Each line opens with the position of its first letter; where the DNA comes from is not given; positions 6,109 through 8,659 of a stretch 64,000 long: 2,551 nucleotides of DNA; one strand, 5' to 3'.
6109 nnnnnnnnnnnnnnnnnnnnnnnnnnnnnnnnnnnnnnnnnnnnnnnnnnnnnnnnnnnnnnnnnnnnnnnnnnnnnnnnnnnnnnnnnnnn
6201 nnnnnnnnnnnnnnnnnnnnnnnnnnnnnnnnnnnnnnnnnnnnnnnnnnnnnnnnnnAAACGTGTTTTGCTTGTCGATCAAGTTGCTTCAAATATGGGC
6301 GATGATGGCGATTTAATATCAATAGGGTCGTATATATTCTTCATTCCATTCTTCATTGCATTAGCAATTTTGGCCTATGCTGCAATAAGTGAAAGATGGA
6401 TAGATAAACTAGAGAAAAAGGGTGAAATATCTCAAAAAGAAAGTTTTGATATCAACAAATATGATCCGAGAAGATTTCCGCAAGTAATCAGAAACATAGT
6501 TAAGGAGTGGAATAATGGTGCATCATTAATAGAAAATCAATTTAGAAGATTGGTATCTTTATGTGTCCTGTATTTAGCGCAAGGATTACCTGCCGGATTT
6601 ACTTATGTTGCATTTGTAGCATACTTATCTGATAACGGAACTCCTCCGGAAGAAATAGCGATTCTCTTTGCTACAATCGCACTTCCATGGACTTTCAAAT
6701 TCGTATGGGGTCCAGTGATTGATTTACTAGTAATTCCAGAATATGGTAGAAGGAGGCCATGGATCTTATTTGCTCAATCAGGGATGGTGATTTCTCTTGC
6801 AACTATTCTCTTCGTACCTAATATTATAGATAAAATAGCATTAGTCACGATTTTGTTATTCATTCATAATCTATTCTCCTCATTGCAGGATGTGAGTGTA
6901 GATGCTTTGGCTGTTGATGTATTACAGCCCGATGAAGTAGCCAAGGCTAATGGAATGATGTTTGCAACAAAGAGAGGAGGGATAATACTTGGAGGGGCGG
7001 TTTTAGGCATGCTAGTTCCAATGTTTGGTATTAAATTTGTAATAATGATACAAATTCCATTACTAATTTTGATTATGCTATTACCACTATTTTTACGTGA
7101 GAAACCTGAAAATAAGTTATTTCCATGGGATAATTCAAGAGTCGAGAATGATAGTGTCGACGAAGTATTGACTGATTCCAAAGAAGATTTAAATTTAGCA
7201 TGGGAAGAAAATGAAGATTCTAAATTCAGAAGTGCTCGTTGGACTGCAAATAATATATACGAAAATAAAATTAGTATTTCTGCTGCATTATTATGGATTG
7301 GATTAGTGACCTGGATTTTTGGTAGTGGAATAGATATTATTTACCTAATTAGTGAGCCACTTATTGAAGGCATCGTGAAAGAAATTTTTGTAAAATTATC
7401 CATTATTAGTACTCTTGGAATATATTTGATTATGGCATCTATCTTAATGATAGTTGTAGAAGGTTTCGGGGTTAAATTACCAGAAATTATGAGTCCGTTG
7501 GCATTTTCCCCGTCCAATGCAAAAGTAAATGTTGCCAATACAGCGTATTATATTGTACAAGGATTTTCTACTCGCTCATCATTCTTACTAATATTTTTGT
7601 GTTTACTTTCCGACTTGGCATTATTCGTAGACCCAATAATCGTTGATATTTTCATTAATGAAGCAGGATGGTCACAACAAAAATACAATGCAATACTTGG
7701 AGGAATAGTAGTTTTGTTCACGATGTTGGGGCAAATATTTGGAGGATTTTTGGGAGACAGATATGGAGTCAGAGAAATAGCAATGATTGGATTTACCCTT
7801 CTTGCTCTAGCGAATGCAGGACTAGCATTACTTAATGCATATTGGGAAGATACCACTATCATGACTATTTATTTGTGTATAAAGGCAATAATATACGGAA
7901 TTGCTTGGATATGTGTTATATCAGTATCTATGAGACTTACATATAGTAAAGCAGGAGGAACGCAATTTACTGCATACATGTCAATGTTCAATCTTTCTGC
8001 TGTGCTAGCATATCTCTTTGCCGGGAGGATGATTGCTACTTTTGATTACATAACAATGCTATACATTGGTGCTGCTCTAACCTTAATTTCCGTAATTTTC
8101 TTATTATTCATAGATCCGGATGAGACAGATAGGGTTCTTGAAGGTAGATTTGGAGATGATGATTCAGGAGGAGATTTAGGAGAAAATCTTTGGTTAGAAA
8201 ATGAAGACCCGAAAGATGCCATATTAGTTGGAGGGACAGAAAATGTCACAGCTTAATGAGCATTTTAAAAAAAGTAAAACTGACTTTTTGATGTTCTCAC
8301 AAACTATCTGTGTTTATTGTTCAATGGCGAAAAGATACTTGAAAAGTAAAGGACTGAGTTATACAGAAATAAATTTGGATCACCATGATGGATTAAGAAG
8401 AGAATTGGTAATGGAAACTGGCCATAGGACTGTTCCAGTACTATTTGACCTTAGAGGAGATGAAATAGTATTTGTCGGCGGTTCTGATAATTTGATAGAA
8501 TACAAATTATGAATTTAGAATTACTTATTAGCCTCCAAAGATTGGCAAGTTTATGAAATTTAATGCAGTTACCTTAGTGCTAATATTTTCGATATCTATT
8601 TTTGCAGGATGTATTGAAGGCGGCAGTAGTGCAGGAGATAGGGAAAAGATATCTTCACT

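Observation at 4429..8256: Secreted subtilase covalently fused to an AmpG/PAT-type MFS permease in one 1275-aa ORF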

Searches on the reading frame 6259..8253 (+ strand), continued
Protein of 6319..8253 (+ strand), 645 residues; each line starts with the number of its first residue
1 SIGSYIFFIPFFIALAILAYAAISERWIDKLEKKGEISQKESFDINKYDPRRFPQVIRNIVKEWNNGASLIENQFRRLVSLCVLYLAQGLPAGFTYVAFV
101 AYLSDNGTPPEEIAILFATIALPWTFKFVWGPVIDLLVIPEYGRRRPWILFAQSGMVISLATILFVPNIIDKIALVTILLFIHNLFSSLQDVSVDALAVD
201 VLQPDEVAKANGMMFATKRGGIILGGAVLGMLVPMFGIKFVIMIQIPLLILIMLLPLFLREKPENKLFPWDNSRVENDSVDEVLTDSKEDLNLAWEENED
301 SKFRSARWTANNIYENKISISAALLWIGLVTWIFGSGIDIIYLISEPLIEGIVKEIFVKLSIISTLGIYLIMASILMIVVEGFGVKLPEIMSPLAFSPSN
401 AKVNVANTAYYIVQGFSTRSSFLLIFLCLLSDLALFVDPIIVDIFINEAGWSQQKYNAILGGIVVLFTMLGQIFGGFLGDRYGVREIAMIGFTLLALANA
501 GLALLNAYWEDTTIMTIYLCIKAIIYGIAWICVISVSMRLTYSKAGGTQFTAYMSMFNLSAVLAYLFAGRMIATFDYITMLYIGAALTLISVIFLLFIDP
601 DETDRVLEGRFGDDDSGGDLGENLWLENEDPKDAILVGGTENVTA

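Call 59: fold_search(model_id=the predicted structure, library=pdb)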
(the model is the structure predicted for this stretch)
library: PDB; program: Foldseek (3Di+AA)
matches with E <= 10: 638; with E <= 0.001: 341
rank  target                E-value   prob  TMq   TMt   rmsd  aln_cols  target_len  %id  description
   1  9j9z_A                1.6e-10  1.00  0.46  0.52  16.4       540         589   18  Cryo-EM structure of Outward state Anhydromuropeptide permease (AmpG) complex with GlcNAc-1,6-anhMurNAc (released 2025-07-16)
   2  8zbb_A                3.2e-10  1.00  0.43  0.48  17.2       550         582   16  Cryo-EM structure of outward state Anhydromuropeptide permease (AmpG) G50W/L269W (released 2025-04-30)
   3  8zgz                  5.0e-10  1.00  0.50  0.68   4.9       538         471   16  Cryo-EM structure of inward state Anhydromuropeptide permease (AmpG) (released 2025-05-21)
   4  9c3f                  6.9e-08  1.00  0.44  0.58   7.5       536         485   17  Cryo-EM structure of E. coli AmpG (released 2024-12-18)
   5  9m0s                  5.7e-07  1.00  0.44  0.66  15.6       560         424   13  Acetyl-CoA-bound SLC33A1 in a cytoplasm-facing conformation (released 2025-04-23)
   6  8pnl_A                6.2e-07  1.00  0.41  0.54  11.7       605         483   15  Outward-open conformation of a Major Facilitator Superfamily (MFS) transporter MHAS2168, a homologue of Rv1410 from M. (released 2023-10-18)
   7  8d2t_A                8.6e-07  1.00  0.44  0.61  10.1       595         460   11  Zebrafish MFSD2A isoform B in inward open ligand-free conformation (released 2023-05-10)
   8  8d2s_A                1.0e-06  1.00  0.44  0.60  22.3       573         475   12  Zebrafish MFSD2A isoform B in inward open ligand bound conformation (released 2023-05-10)
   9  8ufd_A                1.2e-06  1.00  0.47  0.64   7.7       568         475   12  Multidrug efflux pump MtEfpA bound with inhibitor BRD8000.3 (released 2024-09-11)
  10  8zke                  1.3e-06  1.00  0.51  0.84   4.5       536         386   15  Cryo-EM structure of inward-facing Anhydromuropeptide permease (AmpG) in complex with GlcNAc-1,6-anhMurNAc (released 2025-05-21)
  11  8pnl_C                1.6e-06  1.00  0.44  0.58   9.7       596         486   14  Outward-open conformation of a Major Facilitator Superfamily (MFS) transporter MHAS2168, a homologue of Rv1410 from M. (released 2023-10-18)
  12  5oxp                  1.7e-06  1.00  0.44  0.60   9.4       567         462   12  PepTSt in occluded conformation with phosphate ion bound (released 2018-02-21)
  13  9mun                  1.7e-06  1.00  0.41  0.56  16.2       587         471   13  Structure of Human SLC33A1 in complex with oxidized glutathione (released 2026-02-25)
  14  6eia                  2.5e-06  1.00  0.42  0.58  11.0       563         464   12  PepTSt in complex with HEPES (100 mM) (released 2018-02-21)
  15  6e9n_A                2.9e-06  1.00  0.44  0.68  13.3       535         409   12  E. coli D-galactonate:proton symporter in the inward open form (released 2019-05-22)
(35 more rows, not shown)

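Call 61: list_cluster_members(proteins=[P0393, P0406, P0403, P0419, P0271, P0300, P0290, P0001, P0443, P0459])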
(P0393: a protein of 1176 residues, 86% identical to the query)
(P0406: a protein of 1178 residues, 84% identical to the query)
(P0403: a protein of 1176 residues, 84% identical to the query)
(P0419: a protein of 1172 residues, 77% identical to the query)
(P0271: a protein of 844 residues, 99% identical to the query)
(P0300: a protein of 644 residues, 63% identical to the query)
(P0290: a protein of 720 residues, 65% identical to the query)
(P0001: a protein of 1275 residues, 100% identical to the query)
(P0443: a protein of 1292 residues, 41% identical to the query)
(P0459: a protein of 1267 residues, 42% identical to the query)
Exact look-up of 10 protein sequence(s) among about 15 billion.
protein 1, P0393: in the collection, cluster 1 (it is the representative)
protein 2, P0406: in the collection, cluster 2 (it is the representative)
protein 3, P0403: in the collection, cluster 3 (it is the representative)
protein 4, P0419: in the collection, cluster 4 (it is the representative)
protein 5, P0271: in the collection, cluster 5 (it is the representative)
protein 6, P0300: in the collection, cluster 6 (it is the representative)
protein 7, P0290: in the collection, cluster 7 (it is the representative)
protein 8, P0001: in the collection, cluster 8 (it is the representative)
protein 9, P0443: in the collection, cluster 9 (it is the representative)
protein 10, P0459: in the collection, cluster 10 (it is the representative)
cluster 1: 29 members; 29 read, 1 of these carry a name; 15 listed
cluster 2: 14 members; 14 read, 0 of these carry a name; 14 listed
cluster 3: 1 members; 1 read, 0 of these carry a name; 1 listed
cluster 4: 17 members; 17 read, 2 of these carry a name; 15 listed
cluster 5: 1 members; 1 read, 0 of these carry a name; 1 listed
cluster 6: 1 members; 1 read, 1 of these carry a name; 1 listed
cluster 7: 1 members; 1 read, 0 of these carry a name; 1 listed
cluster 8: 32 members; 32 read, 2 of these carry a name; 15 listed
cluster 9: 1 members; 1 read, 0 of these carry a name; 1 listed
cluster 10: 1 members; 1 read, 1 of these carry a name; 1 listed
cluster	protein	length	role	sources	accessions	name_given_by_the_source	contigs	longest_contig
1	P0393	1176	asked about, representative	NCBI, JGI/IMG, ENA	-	-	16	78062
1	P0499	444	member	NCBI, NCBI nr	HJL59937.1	MAG TPA: S8 family serine peptidase, partial [Candidatus Thalassarchaeaceae archaeon] | S8 family serine peptidase [Candidatus Thalassarchaeaceae archaeon]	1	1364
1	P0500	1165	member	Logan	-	-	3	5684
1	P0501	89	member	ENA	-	-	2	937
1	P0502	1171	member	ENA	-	-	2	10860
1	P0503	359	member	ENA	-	-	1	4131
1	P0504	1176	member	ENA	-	-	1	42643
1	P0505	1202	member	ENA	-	-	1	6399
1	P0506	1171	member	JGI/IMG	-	-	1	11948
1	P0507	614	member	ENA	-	-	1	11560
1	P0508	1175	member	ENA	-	-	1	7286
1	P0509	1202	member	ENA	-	-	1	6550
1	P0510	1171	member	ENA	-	-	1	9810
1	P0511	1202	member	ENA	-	-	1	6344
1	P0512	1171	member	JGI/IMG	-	-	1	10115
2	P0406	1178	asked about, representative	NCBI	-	-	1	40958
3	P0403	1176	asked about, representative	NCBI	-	-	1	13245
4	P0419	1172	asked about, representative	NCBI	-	-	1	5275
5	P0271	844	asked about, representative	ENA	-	-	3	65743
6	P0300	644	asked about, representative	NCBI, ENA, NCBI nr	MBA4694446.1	MAG: MFS transporter [Candidatus Poseidoniales archaeon] | MFS transporter [Candidatus Poseidoniales archaeon]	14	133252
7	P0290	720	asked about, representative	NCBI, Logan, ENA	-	-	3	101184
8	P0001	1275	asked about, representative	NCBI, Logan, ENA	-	-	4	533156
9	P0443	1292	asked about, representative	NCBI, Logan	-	-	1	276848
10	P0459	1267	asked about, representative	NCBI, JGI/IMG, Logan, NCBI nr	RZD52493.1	MAG: hypothetical protein CXT64_04735 [Methanobacteriota archaeon] | MAG: hypothetical protein CXT64_04735 [Euryarchaeota archaeon]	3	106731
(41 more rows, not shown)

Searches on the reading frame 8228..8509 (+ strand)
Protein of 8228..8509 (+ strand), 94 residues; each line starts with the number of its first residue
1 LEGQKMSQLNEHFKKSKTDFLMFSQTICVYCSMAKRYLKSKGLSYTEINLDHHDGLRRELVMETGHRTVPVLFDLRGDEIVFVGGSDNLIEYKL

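Call 10: search_protein_families(library=pfam, proteins=[window:8228-8509:+], max_evalue=0.01)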
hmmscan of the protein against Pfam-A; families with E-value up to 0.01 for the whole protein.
window:8228-8509:+ (94 aa): 3 families
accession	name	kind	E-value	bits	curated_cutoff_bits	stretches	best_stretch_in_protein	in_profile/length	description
PF00462.30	Glutaredoxin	-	7.1e-15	55.4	22.9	1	22-73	3-54/60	Glutaredoxin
PF13417.12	GST_N_3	-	8.8e-06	26.4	22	1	26-92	5-66/75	Glutathione S-transferase, N-terminal domain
PF13409.12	GST_N_2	-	0.00071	20.6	25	1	28-92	2-66/70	Glutathione S-transferase, N-terminal domain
